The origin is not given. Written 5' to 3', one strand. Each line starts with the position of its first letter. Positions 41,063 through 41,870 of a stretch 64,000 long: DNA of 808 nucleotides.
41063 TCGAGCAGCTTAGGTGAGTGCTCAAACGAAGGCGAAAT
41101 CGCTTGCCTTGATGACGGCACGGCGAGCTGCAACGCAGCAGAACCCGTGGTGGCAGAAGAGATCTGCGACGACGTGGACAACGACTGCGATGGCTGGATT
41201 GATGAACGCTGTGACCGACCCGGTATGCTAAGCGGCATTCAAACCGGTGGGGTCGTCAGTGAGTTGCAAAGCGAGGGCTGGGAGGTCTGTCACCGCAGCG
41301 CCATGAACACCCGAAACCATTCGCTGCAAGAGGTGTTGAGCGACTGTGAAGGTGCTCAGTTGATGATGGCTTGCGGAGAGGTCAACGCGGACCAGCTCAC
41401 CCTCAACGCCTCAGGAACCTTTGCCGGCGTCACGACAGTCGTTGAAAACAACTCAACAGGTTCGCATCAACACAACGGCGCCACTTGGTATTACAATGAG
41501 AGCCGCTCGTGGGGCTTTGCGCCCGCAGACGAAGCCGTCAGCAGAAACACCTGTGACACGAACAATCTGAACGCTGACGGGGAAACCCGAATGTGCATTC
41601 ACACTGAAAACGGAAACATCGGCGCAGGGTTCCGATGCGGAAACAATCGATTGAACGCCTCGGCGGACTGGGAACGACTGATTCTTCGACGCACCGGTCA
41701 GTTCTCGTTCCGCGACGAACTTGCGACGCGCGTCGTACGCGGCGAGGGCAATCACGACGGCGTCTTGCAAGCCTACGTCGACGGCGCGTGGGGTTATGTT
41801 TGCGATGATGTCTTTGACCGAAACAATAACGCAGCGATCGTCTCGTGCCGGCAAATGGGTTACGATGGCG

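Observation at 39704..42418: Nine MopE-type metal-binding repeats fused to two SRCR-like domains in one secreted lipoprotein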

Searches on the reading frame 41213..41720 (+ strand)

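Call 14: search_protein_families(library=pfam, proteins=[window:41213-41720:+], max_evalue=10)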
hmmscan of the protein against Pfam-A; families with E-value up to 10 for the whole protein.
window:41213-41720:+ (169 aa): 0 families

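Call 31: search_protein_representatives(alignment_id=A2)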
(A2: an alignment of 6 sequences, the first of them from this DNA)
Query: 6 sequences, 159 profile positions. Proteins with E-value up to 0.001 (for the whole library): 1951; up to 1e-10: 1302; up to 1e-30: 633. The best 150 are listed.
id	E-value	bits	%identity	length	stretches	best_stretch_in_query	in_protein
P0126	2.4e-177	599.3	-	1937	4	4-157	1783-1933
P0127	1.2e-164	558.0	-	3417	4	2-157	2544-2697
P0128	6.7e-162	549.1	-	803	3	1-157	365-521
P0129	3.7e-161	546.7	-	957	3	2-157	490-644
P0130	1.1e-158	538.6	-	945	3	4-157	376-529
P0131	3.6e-154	524.0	-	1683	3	4-157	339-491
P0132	3.5e-153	520.8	-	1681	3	4-158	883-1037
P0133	9.2e-153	519.4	-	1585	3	4-157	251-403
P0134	2.1e-145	495.5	-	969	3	3-158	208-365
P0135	2.8e-132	452.9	-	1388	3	3-157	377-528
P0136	5.2e-126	432.5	-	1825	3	1-157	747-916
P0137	9.7e-121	415.4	-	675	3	4-157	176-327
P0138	2.3e-110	381.6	-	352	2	4-157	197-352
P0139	1.6e-108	375.7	-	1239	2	3-155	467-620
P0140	1.4e-107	372.6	-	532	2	4-156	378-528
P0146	1.4e-100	349.8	-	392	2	3-157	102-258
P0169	7.5e-82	289.0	-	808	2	4-157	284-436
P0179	2.2e-66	238.7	-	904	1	1-158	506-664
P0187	3.4e-55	202.4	-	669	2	4-158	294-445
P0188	3.5e-55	202.3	-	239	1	2-157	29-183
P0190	1.2e-54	200.5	-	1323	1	4-157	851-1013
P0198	3.3e-53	195.9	-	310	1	2-157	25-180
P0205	7.3e-52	191.5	-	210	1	2-158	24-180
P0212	4.4e-51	189.0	-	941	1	3-153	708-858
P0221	1.7e-50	187.1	-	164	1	1-156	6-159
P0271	2.9e-47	176.6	-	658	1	4-156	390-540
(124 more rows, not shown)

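Call 34: list_cluster_members(proteins=[P0179, P0126, P0128, P0129, P0138, P0188, P0205, P0221, P0198, P0001])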
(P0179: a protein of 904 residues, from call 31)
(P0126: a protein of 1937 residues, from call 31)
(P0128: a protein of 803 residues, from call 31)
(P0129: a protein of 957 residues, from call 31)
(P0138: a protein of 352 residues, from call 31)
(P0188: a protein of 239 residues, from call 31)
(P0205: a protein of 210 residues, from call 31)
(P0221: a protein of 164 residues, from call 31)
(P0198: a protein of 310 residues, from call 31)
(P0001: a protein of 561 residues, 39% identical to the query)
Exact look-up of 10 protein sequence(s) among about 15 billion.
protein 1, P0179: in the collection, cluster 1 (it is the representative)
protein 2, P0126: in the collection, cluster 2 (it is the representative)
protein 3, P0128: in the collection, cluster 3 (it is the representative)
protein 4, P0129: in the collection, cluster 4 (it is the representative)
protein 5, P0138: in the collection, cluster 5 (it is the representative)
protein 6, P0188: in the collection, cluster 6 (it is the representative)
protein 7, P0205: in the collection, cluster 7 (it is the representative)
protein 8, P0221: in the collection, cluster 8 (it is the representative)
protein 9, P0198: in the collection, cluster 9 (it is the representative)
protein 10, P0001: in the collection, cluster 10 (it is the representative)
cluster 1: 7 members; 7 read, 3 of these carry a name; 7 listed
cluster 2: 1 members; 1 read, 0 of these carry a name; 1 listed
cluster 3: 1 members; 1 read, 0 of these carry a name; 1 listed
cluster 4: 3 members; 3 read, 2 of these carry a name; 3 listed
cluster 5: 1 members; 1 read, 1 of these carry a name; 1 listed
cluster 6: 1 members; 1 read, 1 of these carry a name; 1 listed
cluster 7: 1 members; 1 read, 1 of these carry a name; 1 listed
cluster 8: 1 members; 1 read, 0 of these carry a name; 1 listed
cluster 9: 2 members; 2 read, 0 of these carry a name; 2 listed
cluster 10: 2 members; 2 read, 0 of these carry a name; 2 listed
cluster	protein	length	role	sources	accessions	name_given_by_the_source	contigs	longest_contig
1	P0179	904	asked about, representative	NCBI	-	-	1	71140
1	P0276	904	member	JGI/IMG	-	hypothetical protein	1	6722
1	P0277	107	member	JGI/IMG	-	hypothetical protein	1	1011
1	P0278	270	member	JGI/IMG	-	hypothetical protein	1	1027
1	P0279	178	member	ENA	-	-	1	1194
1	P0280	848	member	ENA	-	-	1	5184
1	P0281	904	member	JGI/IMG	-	-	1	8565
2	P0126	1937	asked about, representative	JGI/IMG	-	-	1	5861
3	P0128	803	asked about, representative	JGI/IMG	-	-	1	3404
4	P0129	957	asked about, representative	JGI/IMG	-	hypothetical protein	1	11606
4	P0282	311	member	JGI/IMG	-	hypothetical protein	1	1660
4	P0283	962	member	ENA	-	-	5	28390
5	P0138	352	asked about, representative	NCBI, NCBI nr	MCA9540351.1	MAG: hypothetical protein KC620_15740, partial [Myxococcales bacterium] | hypothetical protein [Myxococcales bacterium]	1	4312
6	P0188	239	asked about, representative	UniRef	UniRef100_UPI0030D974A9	hypothetical protein n=1 Tax=uncultured Arenimonas sp. TaxID=546226 RepID=UPI0030D974A9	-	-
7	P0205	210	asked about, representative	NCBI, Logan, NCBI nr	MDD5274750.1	MAG: hypothetical protein PHR16_01555 [Methylovulum sp.] | hypothetical protein [Methylovulum sp.]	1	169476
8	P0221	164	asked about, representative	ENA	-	-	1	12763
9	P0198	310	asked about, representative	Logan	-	-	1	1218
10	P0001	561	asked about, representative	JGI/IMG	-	-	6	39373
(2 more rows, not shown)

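Call 49: predict_structure(alignment_id=A4)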
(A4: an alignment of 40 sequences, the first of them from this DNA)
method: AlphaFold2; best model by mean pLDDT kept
length: 162 residues; sequences in the alignment: 40
mean_pLDDT: 93.2   pTM: 0.89
mean pLDDT of the five models: 93.2, 93.0, 92.5, 92.3, 92.0
residues with pLDDT >= 90: 136; 70-90: 18; 50-70: 8; < 50: 0
segments of 3 or more residues with pLDDT < 50: none
pLDDT, mean of each block of 10 residues (from residue 1): 86 96 97 96 98 97 98 95 97 97 95 76 90 92 87 97 67
secondary structure, 60 per line:
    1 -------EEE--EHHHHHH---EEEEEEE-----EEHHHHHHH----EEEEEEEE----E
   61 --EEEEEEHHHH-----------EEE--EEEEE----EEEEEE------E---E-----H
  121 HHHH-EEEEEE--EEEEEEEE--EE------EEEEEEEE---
elements in order: E8-10 H14-19 E23-29 H37-43 E48-55 E63-68 H69-72 E84-86 E89-93 E98-103 H120-124 E126-131 E134-141 E152-159

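Call 52: fold_search(model_id=the predicted structure, library=pdb)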
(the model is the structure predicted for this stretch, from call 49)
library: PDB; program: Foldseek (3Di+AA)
matches with E <= 10: 460; with E <= 0.001: 0
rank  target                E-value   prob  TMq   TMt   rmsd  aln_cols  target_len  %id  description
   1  2vw0                  1.8e-01  0.10  0.23  0.08  14.4       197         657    9  Crystal structure of the NanB sialidase from Streptococcus pneumoniae (released 2008-06-24)
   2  4pk1                  3.4e-01  0.06  0.14  0.06  20.2       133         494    9  Structure of BamB fused to a BamA POTRA domain fragment (released 2014-12-10)
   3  6ljp                  3.7e-01  0.04  0.17  0.19  16.2       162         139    8  Crystal structure of human galectin-16 (released 2020-10-14)
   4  5nld_B                4.4e-01  0.03  0.15  0.17  16.0       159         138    6  Chicken GRIFIN (crystallisation pH: 7.5) (released 2018-02-14)
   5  6ljr_A                5.5e-01  0.04  0.17  0.19  16.2       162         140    8  human galectin-16 R55N/H57R (released 2020-10-14)
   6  6yp6                  5.9e-01  0.01  0.14  0.13  16.3       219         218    9  Structural annotation of the conserved carbohydrate esterase vb_24B_21 from Shiga toxin-encoding bacteriophage phi24B (released 2020-09-16)
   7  2jkb                  6.2e-01  0.06  0.23  0.08  13.1       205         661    7  Crystal structure of Streptococcus pneumoniae NanB in complex with 2, 7-anhydro-Neu5Ac (released 2008-09-16)
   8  4odl_A                6.2e-01  0.03  0.17  0.17  16.3       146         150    8  Structure of SlyD from Thermus thermophilus in complex with S2 peptide (released 2015-01-14)
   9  6sf7_C                6.6e-01  0.04  0.15  0.13  11.0       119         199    8  Atomic resolution structure of SplF protease from Staphylococcus aureus (released 2021-03-03)
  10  4xe9                  7.0e-01  0.03  0.19  0.07  13.9       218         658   10  Crystal structure of the NanB sialidase from Streptococcus pneumoniae in complex with Optactin (released 2016-01-13)
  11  7tt2_B                7.4e-01  0.04  0.13  0.08  14.0       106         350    8  BamABCDE bound to substrate EspP class 3 (released 2022-03-30)
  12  9ii6_A                7.9e-01  0.05  0.20  0.15  12.3       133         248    9  Cryo-EM structure of the intracellular domains of BTN2A1-BTN3A1-BTN3A3 (released 2025-06-25)
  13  9lb5_D                7.9e-01  0.02  0.16  0.17  14.3       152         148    7  mutant S483T/G490N/V492M/S497T/A599G of HEV-1 E2s domain (released 2026-01-14)
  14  1qa7_A                8.8e-01  0.04  0.18  0.15  11.2       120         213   13  CRYSTAL COMPLEX OF THE 3C PROTEINASE FROM HEPATITIS A VIRUS WITH ITS INHIBITOR AND IMPLICATIONS FOR THE POLYPROTEIN PR (released 1999-04-20)
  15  7tsz_B                9.4e-01  0.06  0.14  0.09  11.6        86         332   10  BamABCDE bound to substrate EspP class 1 (released 2022-03-30)
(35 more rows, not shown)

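Call 57: search_solved_structures(query=A4, max_evalue=10, show_alignments=1)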
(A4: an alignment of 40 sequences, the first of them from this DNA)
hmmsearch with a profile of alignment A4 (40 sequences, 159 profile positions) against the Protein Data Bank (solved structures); distinct sequences matched with E-value up to 10: 2.
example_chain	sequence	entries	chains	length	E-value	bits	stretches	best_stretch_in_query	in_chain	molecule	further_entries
7c5x_A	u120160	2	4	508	0.26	14.2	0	119-157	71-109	iota-carbonic anhydrase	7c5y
1jwq_A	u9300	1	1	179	0.73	12.8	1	63-102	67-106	N-ACETYLMURAMOYL-L-ALANINE AMIDASE CwlV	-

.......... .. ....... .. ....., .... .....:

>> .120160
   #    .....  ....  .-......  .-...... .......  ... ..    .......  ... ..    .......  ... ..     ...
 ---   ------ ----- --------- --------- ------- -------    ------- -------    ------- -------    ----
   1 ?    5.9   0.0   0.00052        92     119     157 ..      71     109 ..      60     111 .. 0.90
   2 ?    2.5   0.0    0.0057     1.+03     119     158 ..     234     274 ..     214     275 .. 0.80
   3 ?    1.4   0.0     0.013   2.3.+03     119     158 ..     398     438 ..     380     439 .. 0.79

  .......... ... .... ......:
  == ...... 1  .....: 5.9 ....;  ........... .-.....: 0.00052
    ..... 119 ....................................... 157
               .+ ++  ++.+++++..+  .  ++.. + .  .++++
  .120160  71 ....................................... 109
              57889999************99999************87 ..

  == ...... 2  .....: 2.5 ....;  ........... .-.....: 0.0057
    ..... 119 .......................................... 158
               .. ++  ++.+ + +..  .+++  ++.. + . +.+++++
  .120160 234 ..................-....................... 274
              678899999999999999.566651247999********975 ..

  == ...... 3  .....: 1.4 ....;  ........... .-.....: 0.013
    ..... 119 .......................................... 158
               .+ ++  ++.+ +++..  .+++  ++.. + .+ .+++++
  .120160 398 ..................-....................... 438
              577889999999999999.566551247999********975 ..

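Call 62: search_protein_families(library=pfam, proteins=[P0139, P0132, P0187, P0271], max_evalue=0.0001)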
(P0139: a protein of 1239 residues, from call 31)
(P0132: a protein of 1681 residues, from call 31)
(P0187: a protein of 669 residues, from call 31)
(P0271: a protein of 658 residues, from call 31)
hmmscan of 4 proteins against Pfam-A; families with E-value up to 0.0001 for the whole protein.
P0139 (1239 aa): 3 families
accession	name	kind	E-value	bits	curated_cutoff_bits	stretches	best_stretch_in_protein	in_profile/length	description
PF00530.23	SRCR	-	4.7e-58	194.1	26.1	2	766-860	1-99/100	Scavenger receptor cysteine-rich domain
PF15494.11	SRCR_2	-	6e-10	40.1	27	0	780-810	12-42/99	Scavenger receptor cysteine-rich domain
PF11617.13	Cu-binding_MopE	-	1.6e-05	25.4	27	0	83-99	14-30/30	Putative metal-binding motif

P0132 (1681 aa): 3 families
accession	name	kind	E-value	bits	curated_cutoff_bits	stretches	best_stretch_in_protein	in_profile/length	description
PF00530.23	SRCR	-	4.7e-71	235.9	26.1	3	1108-1200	3-99/100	Scavenger receptor cysteine-rich domain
PF12810.13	ALK_LTK_GRD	-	1e-23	85.1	24.5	1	1466-1657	7-203/243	ALK/LTK, Glycine-rich domain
PF15494.11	SRCR_2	-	6.5e-13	49.6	27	0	1120-1147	12-39/99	Scavenger receptor cysteine-rich domain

P0187 (669 aa): 3 families
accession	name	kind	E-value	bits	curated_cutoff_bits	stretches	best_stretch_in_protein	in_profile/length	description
PF00530.23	SRCR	-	9.1e-34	116.2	26.1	1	157-250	2-99/100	Scavenger receptor cysteine-rich domain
PF13948.11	DUF4215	-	1.8e-06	28.6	27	1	253-283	18-47/47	Domain of unknown function (DUF4215)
PF15494.11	SRCR_2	-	2.7e-05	25.2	27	1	167-200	7-42/99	Scavenger receptor cysteine-rich domain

P0271 (658 aa): 4 families
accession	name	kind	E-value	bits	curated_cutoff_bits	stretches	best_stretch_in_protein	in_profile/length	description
PF00530.23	SRCR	-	6.5e-32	110.3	26.1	1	557-654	2-99/100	Scavenger receptor cysteine-rich domain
PF00092.34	VWA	-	1.9e-07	31.9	23.8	1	134-206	81-155/174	von Willebrand factor type A domain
PF04885.19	Stig1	-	3.3e-05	24.7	24.1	1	349-385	47-83/85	Stigma-specific STIG1-like protein family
PF13768.12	VWA_3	-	4.9e-05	23.9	27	0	63-206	2-150/155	von Willebrand factor type A domain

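Call 77: fold_search(model_id=the predicted structure, library=viral)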
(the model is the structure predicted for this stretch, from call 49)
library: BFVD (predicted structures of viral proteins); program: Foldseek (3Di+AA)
matches with E <= 10: 447; with E <= 0.001: 0
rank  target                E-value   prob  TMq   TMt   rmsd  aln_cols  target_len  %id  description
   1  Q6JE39                7.4e-02  0.04  0.11  0.08  14.6       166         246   13  Coat protein [Humulus japonicus latent virus]
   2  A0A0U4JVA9            9.3e-02  0.09  0.19  0.08  11.8       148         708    9  (no name in the UniProt tables at hand)
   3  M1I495                1.2e-01  0.08  0.20  0.12   9.8       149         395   11  (no name in the UniProt tables at hand)
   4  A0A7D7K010            1.4e-01  0.02  0.12  0.04  21.9       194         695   10  (no name in the UniProt tables at hand)
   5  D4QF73                1.6e-01  0.16  0.27  0.23   9.1       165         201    8  Minor virion protein [Aeropyrum pernix bacilliform virus 1 (isolate -/Japan/Tanaka/2005)]
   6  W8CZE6                1.9e-01  0.09  0.22  0.17  11.2       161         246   10  Uncharacterized protein [Erwinia phage PhiEaH1]
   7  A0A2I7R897            2.1e-01  0.10  0.25  0.27  13.7       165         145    8  (no name in the UniProt tables at hand)
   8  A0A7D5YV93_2          2.3e-01  0.07  0.20  0.06  10.4       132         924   11  Poxvirus B22R protein C-terminal domain-containing protein [Scale drop disease virus]
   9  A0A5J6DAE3            2.8e-01  0.01  0.09  0.08  16.0       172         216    7  Putative tail fiber protein [Erwinia phage pEp_SNUABM_08]
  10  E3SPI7                2.8e-01  0.01  0.12  0.09  19.4       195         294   13  Uncharacterized protein [Prochlorococcus phage Syn1]
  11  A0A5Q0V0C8            3.2e-01  0.06  0.20  0.07  13.7       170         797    5  (no name in the UniProt tables at hand)
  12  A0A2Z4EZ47            3.2e-01  0.06  0.18  0.13  10.7       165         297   12  (no name in the UniProt tables at hand)
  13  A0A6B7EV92            3.4e-01  0.14  0.26  0.22   9.1       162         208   12  (no name in the UniProt tables at hand)
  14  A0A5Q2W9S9            3.4e-01  0.07  0.21  0.21  10.9       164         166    5  (no name in the UniProt tables at hand)
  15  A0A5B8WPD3            3.4e-01  0.03  0.15  0.06  18.4       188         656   10  Minor tail protein [Arthrobacter phage Qui]
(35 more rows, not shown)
